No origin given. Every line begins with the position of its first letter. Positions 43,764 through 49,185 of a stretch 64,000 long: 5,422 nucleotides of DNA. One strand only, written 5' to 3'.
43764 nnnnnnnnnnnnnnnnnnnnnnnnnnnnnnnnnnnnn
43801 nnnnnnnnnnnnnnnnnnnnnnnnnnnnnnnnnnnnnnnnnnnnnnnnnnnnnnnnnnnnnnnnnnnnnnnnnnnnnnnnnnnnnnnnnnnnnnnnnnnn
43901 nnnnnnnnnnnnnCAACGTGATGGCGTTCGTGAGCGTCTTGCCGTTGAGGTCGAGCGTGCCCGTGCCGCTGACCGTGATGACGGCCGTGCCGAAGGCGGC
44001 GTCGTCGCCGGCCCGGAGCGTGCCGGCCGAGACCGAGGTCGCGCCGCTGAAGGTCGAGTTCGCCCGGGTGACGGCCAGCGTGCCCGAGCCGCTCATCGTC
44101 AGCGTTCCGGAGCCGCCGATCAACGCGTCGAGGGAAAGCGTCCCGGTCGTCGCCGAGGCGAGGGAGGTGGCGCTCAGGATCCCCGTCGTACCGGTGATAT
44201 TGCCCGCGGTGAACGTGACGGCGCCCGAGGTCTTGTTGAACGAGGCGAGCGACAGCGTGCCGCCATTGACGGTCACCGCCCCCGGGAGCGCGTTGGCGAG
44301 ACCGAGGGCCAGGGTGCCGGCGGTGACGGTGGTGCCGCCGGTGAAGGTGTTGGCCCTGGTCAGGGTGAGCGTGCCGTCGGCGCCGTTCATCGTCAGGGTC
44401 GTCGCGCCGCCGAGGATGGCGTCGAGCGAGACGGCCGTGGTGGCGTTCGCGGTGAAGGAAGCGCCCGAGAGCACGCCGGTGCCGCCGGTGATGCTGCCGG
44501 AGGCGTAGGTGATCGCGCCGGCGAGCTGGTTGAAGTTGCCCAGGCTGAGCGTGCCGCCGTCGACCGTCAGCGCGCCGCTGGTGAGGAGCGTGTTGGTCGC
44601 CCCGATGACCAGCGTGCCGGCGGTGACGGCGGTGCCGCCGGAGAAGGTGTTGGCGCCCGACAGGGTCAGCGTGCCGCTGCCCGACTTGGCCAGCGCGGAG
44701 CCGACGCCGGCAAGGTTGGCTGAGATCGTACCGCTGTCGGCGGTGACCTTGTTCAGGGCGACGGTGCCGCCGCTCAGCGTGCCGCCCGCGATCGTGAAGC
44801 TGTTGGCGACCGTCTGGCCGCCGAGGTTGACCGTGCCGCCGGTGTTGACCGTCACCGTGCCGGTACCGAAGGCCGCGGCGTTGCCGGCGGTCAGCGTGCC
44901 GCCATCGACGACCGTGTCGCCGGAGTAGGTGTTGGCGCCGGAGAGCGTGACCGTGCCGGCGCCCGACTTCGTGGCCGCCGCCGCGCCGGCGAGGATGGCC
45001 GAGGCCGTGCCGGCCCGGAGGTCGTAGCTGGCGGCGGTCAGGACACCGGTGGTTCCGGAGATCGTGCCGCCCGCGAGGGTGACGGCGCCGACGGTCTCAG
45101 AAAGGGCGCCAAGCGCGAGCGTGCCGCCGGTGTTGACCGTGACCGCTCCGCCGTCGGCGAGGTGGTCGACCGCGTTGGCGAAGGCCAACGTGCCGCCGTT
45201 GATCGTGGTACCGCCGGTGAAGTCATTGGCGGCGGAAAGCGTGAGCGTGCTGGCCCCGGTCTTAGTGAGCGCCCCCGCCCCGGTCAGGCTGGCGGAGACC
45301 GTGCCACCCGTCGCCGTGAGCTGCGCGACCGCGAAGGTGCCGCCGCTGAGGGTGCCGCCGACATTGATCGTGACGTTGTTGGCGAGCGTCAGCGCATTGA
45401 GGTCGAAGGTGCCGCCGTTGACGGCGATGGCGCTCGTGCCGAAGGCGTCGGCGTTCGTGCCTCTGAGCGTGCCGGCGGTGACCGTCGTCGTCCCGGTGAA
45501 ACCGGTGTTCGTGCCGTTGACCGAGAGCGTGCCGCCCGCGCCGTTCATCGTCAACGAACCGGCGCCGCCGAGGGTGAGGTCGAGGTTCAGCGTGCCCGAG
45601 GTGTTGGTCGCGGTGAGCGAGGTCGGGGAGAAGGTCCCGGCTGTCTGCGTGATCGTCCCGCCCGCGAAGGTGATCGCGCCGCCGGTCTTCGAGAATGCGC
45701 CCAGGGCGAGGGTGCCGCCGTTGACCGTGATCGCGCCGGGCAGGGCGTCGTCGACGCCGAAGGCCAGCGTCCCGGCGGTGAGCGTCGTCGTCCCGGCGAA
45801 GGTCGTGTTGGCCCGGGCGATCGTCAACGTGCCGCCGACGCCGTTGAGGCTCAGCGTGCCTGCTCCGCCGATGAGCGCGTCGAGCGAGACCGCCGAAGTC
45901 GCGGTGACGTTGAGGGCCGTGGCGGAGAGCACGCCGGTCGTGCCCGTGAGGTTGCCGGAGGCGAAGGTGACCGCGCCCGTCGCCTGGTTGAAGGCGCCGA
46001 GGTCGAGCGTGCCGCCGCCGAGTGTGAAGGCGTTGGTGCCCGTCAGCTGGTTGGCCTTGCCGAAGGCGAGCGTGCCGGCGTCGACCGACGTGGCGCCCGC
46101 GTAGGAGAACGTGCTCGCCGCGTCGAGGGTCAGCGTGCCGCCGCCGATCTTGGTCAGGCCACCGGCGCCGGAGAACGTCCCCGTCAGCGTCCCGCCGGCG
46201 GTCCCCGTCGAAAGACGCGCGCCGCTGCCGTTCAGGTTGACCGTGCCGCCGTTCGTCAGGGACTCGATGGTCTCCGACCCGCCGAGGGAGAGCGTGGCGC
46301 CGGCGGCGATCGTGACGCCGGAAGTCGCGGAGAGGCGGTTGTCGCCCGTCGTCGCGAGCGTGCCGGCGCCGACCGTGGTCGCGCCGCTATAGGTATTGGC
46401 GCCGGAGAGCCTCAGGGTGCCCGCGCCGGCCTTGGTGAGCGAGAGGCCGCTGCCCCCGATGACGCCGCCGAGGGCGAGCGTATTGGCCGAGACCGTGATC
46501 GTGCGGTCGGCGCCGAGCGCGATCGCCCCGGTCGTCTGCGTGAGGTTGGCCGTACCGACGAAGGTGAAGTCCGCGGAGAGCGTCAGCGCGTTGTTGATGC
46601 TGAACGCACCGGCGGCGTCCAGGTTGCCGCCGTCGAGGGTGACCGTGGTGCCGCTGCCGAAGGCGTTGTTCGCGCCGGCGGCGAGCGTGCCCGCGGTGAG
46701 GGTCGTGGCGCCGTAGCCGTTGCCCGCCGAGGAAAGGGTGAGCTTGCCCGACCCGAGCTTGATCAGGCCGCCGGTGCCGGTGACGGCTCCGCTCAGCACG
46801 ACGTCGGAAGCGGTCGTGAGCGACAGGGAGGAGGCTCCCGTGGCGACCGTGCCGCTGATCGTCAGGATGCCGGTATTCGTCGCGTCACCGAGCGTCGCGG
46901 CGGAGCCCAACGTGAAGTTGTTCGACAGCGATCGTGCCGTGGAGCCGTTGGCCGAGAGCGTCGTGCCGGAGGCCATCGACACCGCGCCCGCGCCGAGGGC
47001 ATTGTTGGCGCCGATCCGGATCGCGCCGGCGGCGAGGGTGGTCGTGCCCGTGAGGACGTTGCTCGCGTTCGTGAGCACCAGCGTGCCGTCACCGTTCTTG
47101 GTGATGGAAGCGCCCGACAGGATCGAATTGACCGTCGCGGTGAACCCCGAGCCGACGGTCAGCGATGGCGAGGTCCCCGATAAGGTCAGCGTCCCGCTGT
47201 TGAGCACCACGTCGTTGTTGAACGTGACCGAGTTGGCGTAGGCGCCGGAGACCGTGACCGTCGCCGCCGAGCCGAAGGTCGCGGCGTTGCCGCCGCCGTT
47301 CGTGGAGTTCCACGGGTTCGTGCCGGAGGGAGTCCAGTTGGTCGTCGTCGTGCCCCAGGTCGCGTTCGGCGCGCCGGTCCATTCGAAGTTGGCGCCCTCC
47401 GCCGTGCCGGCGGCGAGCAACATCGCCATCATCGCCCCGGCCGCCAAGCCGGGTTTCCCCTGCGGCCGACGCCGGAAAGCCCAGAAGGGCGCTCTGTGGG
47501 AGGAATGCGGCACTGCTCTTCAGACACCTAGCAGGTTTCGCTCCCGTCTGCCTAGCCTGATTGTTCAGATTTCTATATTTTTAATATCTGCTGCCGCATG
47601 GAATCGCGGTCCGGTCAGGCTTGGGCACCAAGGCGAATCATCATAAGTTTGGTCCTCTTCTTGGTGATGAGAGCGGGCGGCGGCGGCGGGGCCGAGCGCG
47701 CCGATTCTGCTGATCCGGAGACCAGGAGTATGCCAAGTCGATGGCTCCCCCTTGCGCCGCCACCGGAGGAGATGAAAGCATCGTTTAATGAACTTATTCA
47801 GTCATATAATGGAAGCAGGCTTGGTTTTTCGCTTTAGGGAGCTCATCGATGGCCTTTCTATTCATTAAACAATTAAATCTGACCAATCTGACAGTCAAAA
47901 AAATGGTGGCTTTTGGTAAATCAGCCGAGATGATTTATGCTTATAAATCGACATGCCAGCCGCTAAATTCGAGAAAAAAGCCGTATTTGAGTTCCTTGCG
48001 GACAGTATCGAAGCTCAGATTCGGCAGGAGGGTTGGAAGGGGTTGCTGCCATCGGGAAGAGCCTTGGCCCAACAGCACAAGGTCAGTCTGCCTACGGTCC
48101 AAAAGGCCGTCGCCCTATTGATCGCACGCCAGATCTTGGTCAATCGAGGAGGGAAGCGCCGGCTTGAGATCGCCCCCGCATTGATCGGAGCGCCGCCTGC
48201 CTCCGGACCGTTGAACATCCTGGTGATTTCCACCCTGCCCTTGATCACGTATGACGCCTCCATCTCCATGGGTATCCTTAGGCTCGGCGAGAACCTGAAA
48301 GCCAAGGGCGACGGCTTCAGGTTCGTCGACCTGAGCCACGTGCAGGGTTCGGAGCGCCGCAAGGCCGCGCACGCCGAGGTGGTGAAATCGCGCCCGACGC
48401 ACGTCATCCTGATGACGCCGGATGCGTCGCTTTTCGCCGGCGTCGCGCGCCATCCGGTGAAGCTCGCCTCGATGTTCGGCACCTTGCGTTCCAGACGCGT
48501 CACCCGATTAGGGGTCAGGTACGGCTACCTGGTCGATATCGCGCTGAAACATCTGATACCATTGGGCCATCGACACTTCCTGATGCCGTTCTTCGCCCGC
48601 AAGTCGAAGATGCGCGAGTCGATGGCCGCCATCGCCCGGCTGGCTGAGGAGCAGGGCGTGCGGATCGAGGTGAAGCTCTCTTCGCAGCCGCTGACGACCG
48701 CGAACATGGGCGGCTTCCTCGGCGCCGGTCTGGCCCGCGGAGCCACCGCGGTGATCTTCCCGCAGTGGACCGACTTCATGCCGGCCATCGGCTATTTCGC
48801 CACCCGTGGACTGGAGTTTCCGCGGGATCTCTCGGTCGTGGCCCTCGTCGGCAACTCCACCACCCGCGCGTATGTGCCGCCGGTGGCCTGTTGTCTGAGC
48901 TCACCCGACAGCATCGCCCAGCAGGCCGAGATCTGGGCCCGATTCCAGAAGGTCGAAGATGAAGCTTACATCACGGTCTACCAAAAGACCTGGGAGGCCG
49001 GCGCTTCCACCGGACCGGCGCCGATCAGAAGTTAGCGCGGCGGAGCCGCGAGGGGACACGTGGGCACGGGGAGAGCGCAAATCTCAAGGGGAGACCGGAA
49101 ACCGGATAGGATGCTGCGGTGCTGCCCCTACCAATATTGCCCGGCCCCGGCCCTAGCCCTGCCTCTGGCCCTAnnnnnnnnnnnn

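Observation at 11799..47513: One 35.7-kb ORF encodes an 11,904-aa classical autotransporter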

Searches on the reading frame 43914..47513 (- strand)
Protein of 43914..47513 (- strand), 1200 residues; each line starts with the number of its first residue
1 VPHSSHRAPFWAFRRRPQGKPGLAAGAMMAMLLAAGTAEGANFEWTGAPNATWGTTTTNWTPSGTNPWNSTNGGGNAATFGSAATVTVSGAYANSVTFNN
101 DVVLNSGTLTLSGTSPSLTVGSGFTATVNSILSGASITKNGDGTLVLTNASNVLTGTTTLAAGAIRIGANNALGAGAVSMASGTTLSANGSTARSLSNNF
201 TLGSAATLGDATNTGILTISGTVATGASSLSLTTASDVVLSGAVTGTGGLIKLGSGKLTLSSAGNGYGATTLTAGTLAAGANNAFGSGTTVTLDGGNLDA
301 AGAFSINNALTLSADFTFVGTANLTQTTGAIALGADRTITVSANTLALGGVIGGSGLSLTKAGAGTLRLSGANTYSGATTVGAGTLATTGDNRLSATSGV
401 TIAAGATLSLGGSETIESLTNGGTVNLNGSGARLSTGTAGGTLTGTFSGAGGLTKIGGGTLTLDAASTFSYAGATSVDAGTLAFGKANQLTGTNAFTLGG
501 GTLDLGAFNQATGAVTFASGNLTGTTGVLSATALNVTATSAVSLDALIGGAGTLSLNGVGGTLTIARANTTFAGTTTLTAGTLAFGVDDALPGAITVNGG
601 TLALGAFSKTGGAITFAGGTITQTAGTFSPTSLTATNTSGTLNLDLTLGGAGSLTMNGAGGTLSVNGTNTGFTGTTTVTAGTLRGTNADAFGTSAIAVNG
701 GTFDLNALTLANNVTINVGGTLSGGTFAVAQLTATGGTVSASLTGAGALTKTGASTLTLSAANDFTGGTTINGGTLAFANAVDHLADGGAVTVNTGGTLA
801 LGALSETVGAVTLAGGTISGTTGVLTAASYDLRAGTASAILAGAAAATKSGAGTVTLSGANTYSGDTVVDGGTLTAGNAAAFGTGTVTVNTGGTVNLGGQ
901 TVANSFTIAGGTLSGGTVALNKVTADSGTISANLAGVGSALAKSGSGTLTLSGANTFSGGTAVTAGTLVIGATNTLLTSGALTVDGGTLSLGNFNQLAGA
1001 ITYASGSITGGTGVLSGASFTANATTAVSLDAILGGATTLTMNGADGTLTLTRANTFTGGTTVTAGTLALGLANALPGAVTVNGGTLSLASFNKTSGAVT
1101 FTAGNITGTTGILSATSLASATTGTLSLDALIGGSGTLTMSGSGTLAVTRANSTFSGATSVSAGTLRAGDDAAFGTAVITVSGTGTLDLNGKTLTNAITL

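Call 4: search_protein_families(library=pfam, proteins=[window:44514-47513:-], max_evalue=0.01)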
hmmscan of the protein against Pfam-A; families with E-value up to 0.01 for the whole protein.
window:44514-47513:- (1000 aa): 1 family
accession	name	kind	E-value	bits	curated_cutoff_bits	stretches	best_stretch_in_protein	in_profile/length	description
PF12951.13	PATR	-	5.6e-45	151.5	27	7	359-387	1-29/30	Passenger-associated-transport-repeat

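Call 5: search_protein_families(library=ncbifam, proteins=[window:44514-47513:-], max_evalue=0.01)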
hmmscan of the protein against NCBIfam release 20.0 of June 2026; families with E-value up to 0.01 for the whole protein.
window:44514-47513:- (1000 aa): 4 families
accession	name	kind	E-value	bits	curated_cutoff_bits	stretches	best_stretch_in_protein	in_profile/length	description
TIGR02601.1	autotrns_rpt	repeat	5.4e-42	141.1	19.85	6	940-971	1-32/32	beta strand repeat protein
NF011847.1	PRK15319.1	equivalog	1.8e-18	65.2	2249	5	105-334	604-845/2050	fibronectin-binding autotransporter adhesin ShdA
NF033865.1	fusolisin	equivalog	0.00081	17.6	999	2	935-971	453-488/1006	fusolisin family autotransporter serine protease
NF051851.1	AtpSerPepEprS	equivalog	0.003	15.6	1700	2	846-919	451-521/988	autotransporter serine peptidase EprS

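Call 56: search_protein_representatives(protein=window:43914-47513:-)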
Query: 1200 residues. Proteins with E-value up to 0.001 (for the whole library): 20834; up to 1e-10: 8589; up to 1e-30: 1670. The best 150 are listed.
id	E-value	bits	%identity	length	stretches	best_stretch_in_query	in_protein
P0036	0.0e+00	1283.4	43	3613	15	719-1099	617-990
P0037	1.3e-298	1010.0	37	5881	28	740-1099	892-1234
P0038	8.8e-250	848.4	39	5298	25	729-991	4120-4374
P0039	5.0e-219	746.6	40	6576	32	716-1084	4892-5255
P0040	1.8e-198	678.5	88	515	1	393-816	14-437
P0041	1.5e-192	658.9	38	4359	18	671-1187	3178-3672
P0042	2.6e-189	648.2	43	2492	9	724-1018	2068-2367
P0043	3.2e-183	628.0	36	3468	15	738-1087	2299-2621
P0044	5.9e-180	617.2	39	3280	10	693-1184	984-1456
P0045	3.2e-171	588.3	40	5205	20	836-1198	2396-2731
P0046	1.4e-167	576.2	36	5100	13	639-1200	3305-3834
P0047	8.0e-163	560.5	48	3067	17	238-471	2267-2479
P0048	2.7e-162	558.7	38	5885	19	742-1012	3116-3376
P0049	5.6e-162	557.7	53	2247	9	770-974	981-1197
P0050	8.9e-161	553.7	43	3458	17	209-502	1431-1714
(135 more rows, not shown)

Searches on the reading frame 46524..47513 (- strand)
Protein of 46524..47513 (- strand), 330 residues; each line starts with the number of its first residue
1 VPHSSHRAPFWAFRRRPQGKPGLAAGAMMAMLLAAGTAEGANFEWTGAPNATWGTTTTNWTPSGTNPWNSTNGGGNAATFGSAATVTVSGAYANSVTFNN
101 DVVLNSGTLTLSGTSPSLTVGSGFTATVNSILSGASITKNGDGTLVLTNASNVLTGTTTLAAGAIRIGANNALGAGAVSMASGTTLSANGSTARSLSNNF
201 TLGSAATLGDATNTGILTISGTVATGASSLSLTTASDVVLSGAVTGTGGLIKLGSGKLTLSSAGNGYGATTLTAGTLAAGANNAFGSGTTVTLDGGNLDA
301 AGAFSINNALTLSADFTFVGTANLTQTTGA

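Call 64: find_homologous_proteins(query=window:46524-47513:-, max_evalue=1e-10)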
Query window:46524-47513:- (330 aa): 8 proteins with E <= 1e-10 among 8000 candidates.
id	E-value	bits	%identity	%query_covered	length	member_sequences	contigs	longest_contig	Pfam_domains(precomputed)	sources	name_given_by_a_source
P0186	3.6e-81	291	82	58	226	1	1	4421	PF12951.14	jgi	jgi:fibronectin-binding autotransporter adhesin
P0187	2.2e-21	95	39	63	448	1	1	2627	PF12951.14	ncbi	-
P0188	1.5e-19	89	35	54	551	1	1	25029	PF12951.14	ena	-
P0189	5.1e-17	80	34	57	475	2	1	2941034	PF12951.14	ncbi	-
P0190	1.1e-14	73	35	53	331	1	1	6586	PF12951.14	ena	-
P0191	5.0e-13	67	37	60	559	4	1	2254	PF12951.14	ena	-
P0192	6.3e-13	67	48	48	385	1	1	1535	PF12951.14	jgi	jgi:autotransporter-associated beta strand protein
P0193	5.5e-11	61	35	53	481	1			PF12951.14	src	-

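Call 65: find_encoding_contigs(protein=P0186, flank=5000, max_places=3)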
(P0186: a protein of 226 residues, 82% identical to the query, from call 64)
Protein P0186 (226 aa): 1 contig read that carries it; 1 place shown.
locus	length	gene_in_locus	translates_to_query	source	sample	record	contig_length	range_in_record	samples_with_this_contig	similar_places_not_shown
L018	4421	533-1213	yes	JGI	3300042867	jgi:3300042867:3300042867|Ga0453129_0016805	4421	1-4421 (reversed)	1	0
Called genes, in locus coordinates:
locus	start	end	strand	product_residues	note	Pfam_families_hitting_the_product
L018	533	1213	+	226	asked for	PF12951:PATR (weak)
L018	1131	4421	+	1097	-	?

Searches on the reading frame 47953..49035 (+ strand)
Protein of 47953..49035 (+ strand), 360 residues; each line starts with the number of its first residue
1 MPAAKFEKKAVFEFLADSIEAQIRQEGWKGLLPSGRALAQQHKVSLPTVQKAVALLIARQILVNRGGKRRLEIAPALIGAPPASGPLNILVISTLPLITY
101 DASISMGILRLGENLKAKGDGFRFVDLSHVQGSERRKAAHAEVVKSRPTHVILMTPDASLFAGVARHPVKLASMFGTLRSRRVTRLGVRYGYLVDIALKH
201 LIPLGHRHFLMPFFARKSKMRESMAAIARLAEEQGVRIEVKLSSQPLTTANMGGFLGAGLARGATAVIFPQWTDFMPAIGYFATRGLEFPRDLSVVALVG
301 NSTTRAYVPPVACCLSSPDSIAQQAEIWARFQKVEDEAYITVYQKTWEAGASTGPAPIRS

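Call 14: search_protein_families(library=pfam, proteins=[window:47953-49035:+], max_evalue=0.001)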
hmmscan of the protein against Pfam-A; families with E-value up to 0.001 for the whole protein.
window:47953-49035:+ (360 aa): 2 families
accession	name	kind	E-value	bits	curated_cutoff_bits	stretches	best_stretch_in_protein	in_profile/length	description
PF13377.12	Peripla_BP_3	-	8.4e-07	29.7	26.5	1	199-324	2-136/167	Periplasmic binding protein-like domain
PF00392.27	GntR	-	6.5e-05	23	27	1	16-68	6-60/64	Bacterial regulatory proteins, gntR family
